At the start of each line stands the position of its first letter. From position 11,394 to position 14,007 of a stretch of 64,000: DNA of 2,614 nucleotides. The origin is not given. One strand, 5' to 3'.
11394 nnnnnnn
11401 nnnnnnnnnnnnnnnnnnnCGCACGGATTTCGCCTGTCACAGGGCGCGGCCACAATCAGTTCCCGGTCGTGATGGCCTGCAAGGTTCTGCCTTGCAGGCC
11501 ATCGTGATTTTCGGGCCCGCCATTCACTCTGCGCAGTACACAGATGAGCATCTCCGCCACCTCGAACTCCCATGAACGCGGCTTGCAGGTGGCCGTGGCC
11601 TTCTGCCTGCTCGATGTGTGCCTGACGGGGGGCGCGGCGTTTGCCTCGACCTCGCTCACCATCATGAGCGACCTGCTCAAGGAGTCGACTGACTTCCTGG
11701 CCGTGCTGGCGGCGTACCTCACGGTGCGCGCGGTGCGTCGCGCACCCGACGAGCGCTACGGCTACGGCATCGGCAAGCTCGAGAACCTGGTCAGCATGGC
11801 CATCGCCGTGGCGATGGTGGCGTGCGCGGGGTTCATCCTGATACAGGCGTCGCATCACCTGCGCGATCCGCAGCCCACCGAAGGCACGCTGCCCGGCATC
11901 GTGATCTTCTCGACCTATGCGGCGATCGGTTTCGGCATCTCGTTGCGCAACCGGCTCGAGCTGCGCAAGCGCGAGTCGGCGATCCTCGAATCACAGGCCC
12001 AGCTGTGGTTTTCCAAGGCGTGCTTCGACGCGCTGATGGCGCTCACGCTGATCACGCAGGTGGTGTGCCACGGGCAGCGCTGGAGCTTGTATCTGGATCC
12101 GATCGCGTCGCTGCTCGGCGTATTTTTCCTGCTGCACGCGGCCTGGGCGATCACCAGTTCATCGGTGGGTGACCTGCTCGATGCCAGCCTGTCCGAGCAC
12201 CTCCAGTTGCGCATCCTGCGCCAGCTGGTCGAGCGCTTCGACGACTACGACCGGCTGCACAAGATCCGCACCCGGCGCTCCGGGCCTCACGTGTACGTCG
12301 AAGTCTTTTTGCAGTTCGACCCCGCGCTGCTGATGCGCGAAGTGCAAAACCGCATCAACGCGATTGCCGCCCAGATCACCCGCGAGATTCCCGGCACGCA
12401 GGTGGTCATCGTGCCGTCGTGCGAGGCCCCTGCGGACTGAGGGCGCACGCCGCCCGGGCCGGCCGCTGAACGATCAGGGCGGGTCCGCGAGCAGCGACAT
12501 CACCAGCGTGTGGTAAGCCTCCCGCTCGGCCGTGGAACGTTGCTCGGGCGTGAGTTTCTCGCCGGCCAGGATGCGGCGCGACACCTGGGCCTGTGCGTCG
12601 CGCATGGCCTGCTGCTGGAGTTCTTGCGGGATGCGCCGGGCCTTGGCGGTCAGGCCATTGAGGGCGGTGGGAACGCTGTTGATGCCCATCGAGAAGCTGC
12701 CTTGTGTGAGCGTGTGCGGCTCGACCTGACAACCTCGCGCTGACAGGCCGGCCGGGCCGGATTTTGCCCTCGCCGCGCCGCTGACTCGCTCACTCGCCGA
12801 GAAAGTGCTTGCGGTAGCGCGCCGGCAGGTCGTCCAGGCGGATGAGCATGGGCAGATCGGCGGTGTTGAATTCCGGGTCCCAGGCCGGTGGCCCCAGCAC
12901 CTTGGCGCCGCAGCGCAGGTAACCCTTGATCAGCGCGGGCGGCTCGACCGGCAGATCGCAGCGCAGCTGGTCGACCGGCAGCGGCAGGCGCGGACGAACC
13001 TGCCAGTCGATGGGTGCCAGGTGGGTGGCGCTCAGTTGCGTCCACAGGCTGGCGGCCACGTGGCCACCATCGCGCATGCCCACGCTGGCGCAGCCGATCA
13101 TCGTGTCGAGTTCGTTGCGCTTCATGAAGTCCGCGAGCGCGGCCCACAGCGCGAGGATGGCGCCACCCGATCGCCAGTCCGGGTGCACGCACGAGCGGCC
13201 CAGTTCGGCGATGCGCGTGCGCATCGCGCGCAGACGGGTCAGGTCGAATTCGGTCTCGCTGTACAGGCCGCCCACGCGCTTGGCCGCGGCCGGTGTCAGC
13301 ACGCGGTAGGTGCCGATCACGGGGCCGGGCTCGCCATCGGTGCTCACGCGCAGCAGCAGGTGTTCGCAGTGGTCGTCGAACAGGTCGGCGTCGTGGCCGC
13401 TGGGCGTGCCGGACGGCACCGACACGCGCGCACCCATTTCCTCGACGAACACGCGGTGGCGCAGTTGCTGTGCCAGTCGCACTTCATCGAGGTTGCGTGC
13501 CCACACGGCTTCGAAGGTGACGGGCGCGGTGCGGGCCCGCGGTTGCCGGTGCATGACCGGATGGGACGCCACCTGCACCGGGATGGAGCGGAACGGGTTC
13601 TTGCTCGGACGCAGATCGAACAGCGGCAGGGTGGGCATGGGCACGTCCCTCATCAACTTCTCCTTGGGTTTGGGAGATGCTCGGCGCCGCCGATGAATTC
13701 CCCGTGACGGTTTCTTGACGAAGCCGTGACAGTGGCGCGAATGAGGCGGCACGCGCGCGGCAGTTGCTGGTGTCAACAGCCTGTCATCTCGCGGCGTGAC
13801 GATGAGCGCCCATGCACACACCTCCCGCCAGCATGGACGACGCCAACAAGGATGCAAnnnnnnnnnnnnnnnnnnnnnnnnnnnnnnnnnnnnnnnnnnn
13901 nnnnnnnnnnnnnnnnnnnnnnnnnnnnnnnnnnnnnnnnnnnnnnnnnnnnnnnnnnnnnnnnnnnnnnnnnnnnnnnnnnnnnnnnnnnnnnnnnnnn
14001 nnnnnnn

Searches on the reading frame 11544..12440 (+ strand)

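Call 4: search_protein_families(library=pfam, proteins=[window:11544-12440:+], max_evalue=0.01)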
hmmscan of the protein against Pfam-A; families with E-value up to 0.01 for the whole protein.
window:11544-12440:+ (298 aa): 2 families
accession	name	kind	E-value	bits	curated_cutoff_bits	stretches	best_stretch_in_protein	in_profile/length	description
PF01545.26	Cation_efflux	-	2.3e-27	96.5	26.6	1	15-212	2-198/198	Cation efflux family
PF16916.11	ZT_dimer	-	3.4e-08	33.8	26.7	1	223-289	7-73/78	Dimerisation domain of Zinc Transporter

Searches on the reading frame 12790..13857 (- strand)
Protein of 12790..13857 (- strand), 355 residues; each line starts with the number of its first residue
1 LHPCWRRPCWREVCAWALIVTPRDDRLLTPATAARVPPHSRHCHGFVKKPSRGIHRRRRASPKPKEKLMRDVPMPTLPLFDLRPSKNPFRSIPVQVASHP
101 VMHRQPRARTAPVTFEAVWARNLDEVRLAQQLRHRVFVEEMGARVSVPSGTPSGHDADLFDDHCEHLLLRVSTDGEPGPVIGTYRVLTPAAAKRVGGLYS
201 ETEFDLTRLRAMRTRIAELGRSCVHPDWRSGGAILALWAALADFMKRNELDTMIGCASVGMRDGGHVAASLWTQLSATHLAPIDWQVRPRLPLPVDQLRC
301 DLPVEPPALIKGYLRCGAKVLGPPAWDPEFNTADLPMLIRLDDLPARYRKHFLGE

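Call 4: search_protein_families(library=pfam, proteins=[window:12790-13857:-], max_evalue=0.01)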
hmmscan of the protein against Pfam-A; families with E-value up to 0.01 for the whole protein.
window:12790-13857:- (355 aa): 2 families
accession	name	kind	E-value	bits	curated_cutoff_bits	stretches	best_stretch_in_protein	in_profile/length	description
PF13444.12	Acetyltransf_5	-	1.9e-30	106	22.4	1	132-239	1-102/102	Acetyltransferase (GNAT) domain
PF21926.2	FeeM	-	2.3e-05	24.7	27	1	129-244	2-108/158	N-acyl amino acid synthase FeeM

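Call 9: search_protein_families(library=ncbifam, proteins=[window:12790-13656:-], max_evalue=0.01)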
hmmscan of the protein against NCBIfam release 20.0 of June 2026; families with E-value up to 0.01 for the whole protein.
window:12790-13656:- (288 aa): 4 families
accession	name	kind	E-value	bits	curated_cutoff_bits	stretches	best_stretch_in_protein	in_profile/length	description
NF052554.1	OrAlActfOlsBRHOCB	equivalog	6.4e-46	157.2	350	1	45-285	5-253/256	L-ornithine N(alpha)-acyltransferase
NF052555.1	OrAlActfOlsBBRUA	equivalog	9.2e-42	143.4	320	1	47-285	22-270/278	l-ornithine N(alpha)-acyltransferase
NF052615.1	orn_lipid_OlsF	equivalog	8.9e-11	41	620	1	79-192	334-449/570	bifunctional ornithine lipid synthase OlsF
TIGR03694.1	exosort_acyl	subfamily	1.4e-06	27.9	111.95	1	48-162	8-124/241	PEP-CTERM/exosortase system-associated acyltransferase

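Call 59: search_dna_similar(query=window:12790-13656:-, collection=plasmids, mode=protein, max_evalue=1e-15, max_rows=30)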
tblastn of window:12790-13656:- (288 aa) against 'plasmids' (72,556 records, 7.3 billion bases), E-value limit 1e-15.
Records with a match: 23; places in all: 23; records where one place covers at least 80% of the query: 19.
Best place of each record, by identity: <60% 23.
By first word of the organism name: Paracoccus 6; Sinorhizobium 4; Ralstonia 3; Variovorax 1; Kitasatospora 1; Streptomyces 1; Nonomuraea 1; Methylomagnum 1; Nocardia 1; Microvirga 1; and 3 more.
By predicted mobility (MOB-suite, as given by PLSDB): non-mobilizable 20; conjugative 3.
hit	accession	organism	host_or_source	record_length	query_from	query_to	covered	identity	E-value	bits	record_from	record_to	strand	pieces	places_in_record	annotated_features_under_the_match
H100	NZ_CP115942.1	Ralstonia syzygii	Musa sp.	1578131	2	286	99%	52.1%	3e-75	256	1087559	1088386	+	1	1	none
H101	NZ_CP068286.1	Ralstonia syzygii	Musa balbisiana cultivar Kepok,banana ...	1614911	2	286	99%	52.1%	3e-75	256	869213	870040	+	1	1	record has no annotation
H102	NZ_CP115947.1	Ralstonia solanacearum MolK2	Musa sp.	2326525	2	286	99%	51.4%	3e-74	253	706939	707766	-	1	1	record has no annotation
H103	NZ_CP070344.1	Variovorax sp. PDNC026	cell culture,Plastic debris in ...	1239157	29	287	90%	54.1%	7e-73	249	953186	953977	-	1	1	none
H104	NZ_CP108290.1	Kitasatospora sp. NBC_00039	-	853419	25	286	91%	42.9%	1e-48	180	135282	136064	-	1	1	GNAT family N-acyltransferase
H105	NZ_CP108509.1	Streptomyces sp. NBC_01237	-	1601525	47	286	83%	44.5%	1e-47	177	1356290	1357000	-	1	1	none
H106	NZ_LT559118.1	Nonomuraea gerenzanensis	-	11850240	53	288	77%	44.4%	2e-33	168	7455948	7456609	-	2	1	none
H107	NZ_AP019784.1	Methylomagnum ishizawai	-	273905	33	287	89%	37.5%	8e-40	154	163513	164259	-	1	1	GNAT family N-acyltransferase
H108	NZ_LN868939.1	Nocardia farcinica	not known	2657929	48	287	83%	38.0%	5e-36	143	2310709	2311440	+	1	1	none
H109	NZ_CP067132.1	Paracoccus seriniphilus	cell culture,washing water of Bugula ...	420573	38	285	86%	36.6%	1e-25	113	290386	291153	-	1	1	GNAT family N-acyltransferase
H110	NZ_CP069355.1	Microvirga sp. VF16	Vachellia farnesiana,Cell culture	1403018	20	285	92%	33.9%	7e-24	108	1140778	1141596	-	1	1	none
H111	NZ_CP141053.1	Paracoccus denitrificans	-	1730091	37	285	86%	36.1%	2e-21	101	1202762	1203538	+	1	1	none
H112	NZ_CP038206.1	Paracoccus pantotrophus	single cell,soil associated with ...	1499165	27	285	90%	34.0%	6e-20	97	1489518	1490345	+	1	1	none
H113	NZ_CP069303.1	Shinella sp. PSBB067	monoisolate,Minnesota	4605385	47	285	83%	36.5%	9e-28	119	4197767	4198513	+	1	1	none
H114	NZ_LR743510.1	Methylobacterium bullatum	-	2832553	48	285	83%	36.0%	5e-25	111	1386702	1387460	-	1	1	none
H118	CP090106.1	Sinorhizobium meliloti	Medicago,Cell culture,Plant nodule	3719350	47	285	83%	34.8%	9e-24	107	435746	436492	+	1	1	GNAT family N-acetyltransferase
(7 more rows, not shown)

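Call 60: get_annotated_region(hit=H103, flank=6000)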
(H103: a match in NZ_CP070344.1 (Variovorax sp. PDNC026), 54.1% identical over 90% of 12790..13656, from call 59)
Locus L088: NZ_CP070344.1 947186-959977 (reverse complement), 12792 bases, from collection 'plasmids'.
description: Variovorax sp. PDNC026 plasmid unnamed, complete sequence
organism: Variovorax sp. PDNC026 (NCBI taxid 2811425)
taxonomy: Bacteria; Pseudomonadota; Betaproteobacteria; Burkholderiales; Comamonadaceae; Variovorax; Variovorax sp. PDNC026
host: -; source: cell culture,Plastic debris in land/lake environment; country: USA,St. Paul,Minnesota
typing (MOB-suite, as given by PLSDB): non-mobilizable
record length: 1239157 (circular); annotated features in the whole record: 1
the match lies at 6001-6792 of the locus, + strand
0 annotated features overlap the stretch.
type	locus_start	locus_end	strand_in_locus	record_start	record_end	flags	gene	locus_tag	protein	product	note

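Call 61: get_annotated_region(hit=H118, flank=3000)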
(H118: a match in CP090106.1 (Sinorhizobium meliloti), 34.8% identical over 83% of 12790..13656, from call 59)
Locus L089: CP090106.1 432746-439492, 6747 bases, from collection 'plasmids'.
description: Sinorhizobium meliloti strain Ak57 plasmid pSymB, complete sequence
organism: Sinorhizobium meliloti (NCBI taxid 382)
taxonomy: Bacteria; Pseudomonadota; Alphaproteobacteria; Hyphomicrobiales; Rhizobiaceae; Sinorhizobium; Sinorhizobium meliloti
host: -; source: Medicago,Cell culture,Plant nodule; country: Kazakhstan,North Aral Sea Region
typing (MOB-suite, as given by PLSDB): non-mobilizable
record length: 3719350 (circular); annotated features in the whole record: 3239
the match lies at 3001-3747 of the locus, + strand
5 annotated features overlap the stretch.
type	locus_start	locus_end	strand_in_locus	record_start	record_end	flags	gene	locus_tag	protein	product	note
CDS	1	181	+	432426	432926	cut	lspA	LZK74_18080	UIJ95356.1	signal peptidase II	-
CDS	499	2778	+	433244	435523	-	-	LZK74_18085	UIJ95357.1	ATP-binding protein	-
CDS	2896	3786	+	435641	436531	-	-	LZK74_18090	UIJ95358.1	GNAT family N-acetyltransferase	-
CDS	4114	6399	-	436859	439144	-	-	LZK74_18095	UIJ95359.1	NADP-dependent malic enzyme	-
CDS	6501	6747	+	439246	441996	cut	mutS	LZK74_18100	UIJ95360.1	DNA mismatch repair protein MutS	-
